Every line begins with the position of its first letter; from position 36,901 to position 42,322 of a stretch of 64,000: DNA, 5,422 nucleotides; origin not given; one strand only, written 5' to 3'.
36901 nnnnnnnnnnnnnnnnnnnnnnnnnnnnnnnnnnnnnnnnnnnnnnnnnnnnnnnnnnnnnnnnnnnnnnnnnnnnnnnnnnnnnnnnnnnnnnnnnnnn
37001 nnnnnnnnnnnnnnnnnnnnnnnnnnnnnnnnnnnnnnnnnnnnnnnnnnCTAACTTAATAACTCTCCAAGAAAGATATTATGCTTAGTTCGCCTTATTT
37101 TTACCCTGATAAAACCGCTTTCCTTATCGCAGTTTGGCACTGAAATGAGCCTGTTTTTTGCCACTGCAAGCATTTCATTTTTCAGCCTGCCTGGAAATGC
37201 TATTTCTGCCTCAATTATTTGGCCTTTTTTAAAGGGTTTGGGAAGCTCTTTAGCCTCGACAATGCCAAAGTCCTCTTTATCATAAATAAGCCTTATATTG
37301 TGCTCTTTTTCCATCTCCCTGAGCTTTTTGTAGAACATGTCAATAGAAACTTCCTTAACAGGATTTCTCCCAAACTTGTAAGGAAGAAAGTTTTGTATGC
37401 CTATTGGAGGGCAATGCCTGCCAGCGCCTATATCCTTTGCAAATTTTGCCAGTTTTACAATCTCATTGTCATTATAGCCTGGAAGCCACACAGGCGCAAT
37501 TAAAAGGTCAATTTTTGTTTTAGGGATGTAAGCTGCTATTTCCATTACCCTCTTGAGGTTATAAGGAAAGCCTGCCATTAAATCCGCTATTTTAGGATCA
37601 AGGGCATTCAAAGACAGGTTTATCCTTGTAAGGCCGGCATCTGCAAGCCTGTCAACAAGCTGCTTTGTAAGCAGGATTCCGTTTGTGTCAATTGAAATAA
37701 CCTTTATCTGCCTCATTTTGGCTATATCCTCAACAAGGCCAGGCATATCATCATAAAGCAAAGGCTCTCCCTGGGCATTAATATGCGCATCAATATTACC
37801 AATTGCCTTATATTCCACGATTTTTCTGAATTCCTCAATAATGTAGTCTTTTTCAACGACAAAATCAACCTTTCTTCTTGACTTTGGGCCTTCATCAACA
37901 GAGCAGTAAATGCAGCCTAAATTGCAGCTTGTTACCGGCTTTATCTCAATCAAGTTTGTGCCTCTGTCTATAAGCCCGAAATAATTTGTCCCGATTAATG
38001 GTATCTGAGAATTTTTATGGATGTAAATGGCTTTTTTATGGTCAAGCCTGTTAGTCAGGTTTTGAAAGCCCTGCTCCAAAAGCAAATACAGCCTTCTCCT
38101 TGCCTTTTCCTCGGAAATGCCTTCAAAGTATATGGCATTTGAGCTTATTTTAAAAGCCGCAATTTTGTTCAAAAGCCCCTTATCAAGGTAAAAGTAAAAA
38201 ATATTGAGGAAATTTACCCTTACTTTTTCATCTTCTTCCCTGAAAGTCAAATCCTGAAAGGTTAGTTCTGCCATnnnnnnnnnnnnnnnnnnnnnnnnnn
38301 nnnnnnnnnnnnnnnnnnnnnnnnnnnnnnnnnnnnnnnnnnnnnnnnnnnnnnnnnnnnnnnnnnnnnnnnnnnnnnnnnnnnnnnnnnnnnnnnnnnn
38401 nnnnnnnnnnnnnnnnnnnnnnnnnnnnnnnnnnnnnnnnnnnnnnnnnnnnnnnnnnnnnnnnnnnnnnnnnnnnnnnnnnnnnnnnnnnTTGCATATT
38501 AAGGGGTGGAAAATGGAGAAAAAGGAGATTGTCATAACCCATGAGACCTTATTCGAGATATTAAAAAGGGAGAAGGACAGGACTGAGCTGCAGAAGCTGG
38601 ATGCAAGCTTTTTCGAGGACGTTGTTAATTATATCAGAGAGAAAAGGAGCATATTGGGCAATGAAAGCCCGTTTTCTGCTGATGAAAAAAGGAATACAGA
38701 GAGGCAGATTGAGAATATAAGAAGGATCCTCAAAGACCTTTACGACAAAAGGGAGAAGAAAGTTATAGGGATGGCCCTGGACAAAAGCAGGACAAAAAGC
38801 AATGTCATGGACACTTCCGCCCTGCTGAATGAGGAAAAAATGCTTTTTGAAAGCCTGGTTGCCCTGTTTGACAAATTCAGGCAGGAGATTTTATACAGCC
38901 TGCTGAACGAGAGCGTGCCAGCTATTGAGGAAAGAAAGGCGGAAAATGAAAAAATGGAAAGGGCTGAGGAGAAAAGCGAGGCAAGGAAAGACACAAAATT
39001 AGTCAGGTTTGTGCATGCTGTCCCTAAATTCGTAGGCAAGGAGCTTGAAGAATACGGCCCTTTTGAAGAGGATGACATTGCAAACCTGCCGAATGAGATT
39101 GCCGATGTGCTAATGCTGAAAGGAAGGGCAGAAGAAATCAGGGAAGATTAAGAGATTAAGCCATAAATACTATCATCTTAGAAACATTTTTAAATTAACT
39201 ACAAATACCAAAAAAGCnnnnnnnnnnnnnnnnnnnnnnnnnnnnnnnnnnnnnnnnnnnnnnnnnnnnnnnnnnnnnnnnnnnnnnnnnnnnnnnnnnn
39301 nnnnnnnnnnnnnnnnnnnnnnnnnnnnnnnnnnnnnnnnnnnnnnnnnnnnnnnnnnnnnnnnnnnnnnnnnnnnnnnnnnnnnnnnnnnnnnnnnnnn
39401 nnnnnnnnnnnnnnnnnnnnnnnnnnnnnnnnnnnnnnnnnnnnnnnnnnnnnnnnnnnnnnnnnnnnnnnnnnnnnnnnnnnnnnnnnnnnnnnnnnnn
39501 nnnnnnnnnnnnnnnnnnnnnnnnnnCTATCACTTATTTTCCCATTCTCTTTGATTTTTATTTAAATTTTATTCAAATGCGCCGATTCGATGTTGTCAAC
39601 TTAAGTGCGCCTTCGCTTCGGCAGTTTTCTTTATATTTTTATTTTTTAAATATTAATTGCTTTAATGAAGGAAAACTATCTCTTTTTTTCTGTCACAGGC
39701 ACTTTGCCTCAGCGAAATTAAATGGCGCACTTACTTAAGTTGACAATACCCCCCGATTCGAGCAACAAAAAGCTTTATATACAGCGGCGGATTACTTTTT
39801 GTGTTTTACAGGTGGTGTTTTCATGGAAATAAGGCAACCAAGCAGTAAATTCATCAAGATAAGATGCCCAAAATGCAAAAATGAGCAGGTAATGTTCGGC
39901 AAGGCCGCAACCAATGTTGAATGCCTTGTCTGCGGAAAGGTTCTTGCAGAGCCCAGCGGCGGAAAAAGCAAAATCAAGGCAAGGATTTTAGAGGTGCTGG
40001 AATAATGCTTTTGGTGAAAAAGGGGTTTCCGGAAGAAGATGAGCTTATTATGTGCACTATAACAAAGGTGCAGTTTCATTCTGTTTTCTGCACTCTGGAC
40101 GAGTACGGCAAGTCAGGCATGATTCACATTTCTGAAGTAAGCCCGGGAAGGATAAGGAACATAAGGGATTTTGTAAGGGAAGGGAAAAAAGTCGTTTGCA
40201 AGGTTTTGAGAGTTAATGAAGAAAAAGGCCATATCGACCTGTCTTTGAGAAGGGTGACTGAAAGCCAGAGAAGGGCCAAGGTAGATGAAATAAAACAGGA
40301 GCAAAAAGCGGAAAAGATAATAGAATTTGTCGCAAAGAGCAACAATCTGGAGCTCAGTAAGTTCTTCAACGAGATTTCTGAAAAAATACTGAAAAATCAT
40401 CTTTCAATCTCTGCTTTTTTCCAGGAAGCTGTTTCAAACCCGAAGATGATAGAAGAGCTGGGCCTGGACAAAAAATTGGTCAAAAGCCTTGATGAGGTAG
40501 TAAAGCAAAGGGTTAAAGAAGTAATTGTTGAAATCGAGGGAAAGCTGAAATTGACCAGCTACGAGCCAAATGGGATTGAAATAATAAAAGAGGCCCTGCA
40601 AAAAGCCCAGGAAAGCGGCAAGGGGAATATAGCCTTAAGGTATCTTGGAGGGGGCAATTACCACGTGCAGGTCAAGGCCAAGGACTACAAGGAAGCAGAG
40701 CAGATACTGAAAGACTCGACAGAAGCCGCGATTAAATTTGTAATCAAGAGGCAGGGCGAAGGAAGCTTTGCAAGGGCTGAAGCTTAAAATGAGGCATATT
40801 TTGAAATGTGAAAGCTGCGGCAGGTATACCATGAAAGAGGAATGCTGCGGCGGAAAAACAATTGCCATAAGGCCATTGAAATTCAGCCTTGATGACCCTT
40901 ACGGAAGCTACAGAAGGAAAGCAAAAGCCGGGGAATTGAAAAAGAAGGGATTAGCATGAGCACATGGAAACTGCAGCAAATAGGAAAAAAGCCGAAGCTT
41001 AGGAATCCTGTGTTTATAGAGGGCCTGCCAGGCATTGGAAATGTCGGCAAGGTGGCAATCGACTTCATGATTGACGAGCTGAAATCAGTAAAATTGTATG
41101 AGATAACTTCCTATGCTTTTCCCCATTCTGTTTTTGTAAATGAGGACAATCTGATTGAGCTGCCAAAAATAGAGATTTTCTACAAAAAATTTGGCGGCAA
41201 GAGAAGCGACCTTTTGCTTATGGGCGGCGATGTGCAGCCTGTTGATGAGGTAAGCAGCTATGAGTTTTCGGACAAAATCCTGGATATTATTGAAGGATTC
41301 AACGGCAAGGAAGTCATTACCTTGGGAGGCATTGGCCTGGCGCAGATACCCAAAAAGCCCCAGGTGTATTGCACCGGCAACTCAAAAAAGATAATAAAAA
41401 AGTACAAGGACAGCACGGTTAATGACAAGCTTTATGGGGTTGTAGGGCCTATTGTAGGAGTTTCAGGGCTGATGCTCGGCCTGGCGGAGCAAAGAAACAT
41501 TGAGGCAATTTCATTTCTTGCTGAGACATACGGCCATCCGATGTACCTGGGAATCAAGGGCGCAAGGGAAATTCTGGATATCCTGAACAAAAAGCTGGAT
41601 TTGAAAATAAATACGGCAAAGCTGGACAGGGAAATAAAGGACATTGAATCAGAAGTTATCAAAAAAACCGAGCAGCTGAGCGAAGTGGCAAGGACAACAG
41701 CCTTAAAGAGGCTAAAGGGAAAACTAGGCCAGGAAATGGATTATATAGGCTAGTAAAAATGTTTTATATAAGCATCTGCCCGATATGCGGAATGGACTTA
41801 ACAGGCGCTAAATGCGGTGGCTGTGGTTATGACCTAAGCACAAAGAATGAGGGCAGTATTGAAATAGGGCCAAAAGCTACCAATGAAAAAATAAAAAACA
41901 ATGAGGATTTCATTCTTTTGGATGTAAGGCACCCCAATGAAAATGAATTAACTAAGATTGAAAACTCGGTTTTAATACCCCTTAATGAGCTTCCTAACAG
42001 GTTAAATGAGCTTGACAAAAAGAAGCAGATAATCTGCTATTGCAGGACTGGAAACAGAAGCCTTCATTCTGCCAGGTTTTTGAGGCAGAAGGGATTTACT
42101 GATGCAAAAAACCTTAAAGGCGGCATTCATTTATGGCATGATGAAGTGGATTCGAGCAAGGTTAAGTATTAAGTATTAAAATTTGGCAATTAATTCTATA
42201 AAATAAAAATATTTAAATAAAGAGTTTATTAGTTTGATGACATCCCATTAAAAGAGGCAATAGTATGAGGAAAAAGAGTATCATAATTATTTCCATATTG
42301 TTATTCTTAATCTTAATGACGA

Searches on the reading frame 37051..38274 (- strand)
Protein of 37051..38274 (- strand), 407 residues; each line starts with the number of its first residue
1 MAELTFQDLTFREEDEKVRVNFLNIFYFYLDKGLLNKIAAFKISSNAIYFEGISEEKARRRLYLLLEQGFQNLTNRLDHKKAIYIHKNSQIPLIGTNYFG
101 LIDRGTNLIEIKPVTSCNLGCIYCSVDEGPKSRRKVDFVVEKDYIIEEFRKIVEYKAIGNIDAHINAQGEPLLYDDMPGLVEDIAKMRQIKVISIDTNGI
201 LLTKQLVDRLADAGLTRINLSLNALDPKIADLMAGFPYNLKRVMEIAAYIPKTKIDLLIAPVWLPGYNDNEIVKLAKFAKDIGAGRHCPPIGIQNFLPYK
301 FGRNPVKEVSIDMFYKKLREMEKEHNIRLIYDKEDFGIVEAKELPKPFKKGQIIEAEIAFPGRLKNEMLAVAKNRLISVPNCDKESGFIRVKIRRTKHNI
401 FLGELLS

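Call 20: search_protein_families(library=pfam, proteins=[window:37051-38274:-])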
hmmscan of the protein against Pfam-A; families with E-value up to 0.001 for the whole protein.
window:37051-38274:- (407 aa): 2 families
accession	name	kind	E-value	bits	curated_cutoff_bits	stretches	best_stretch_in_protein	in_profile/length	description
PF04055.27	Radical_SAM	-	2.4e-27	96.6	29.5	1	113-279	3-166/166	Radical SAM superfamily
PF19238.5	Radical_SAM_2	-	3e-06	27.4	26.7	0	202-273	64-134/151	Radical SAM-like domain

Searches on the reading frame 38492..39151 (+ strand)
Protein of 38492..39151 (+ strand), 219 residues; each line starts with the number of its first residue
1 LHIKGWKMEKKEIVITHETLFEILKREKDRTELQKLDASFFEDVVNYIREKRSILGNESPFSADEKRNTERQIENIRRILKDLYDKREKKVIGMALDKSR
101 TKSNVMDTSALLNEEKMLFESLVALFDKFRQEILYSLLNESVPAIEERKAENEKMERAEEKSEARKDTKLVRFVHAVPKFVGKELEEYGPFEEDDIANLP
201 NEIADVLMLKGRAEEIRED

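Call 20: search_protein_families(library=pfam, proteins=[window:38492-39151:+])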
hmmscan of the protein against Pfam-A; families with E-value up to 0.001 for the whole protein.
window:38492-39151:+ (219 aa): 1 family
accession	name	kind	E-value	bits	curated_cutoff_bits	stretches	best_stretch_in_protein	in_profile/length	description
PF22090.1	Gins51_C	-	1.8e-15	56.9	27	1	170-216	2-48/48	Gins51, C-terminal domain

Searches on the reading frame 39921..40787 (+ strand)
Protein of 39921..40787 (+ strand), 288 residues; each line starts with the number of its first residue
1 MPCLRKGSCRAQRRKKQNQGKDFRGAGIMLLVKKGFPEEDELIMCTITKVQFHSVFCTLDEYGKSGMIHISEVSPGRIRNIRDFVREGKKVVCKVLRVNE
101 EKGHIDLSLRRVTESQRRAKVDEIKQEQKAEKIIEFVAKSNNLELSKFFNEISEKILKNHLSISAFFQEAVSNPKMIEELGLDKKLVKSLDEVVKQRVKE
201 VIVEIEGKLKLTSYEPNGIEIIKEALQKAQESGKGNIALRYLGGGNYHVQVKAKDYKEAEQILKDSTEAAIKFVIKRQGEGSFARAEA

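Call 20: search_protein_families(library=pfam, proteins=[window:39921-40787:+])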
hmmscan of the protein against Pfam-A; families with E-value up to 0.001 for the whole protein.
window:39921-40787:+ (288 aa): 2 families
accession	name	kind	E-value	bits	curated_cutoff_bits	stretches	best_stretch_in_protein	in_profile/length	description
PF07541.17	EIF_2_alpha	-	6.3e-20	71.7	22.8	1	150-256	3-114/114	Eukaryotic translation initiation factor 2 alpha subunit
PF00575.29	S1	-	6.4e-09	36.5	22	1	37-110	2-74/74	S1 RNA binding domain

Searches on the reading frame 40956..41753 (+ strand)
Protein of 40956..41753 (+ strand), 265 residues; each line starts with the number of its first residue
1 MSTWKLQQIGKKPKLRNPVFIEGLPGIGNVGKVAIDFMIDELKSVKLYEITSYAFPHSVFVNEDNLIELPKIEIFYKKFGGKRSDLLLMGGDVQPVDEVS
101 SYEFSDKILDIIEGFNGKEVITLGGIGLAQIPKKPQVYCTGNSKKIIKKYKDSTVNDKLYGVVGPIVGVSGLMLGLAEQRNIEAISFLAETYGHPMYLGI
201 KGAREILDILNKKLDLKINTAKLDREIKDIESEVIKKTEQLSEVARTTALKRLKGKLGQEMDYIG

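Call 20: search_protein_families(library=pfam, proteins=[window:40956-41753:+])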
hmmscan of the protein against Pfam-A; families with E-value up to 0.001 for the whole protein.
window:40956-41753:+ (265 aa): 1 family
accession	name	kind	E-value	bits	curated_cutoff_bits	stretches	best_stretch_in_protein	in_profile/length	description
PF09754.15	PAC2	-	5.5e-38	131.4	25.8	1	20-234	1-211/215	PAC2 family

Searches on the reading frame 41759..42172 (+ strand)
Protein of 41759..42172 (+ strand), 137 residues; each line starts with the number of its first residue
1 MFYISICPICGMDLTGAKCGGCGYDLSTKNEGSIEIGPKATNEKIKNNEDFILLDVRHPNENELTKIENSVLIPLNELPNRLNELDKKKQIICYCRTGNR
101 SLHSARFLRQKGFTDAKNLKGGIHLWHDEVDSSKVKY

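Call 23: search_protein_families(library=pfam, proteins=[window:41759-42172:+])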
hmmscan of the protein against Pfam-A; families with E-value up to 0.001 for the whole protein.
window:41759-42172:+ (137 aa): 1 family
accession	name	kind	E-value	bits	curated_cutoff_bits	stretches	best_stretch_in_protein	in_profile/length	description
PF00581.25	Rhodanese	-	3.5e-18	66.4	22.2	1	44-128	7-101/102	Rhodanese-like domain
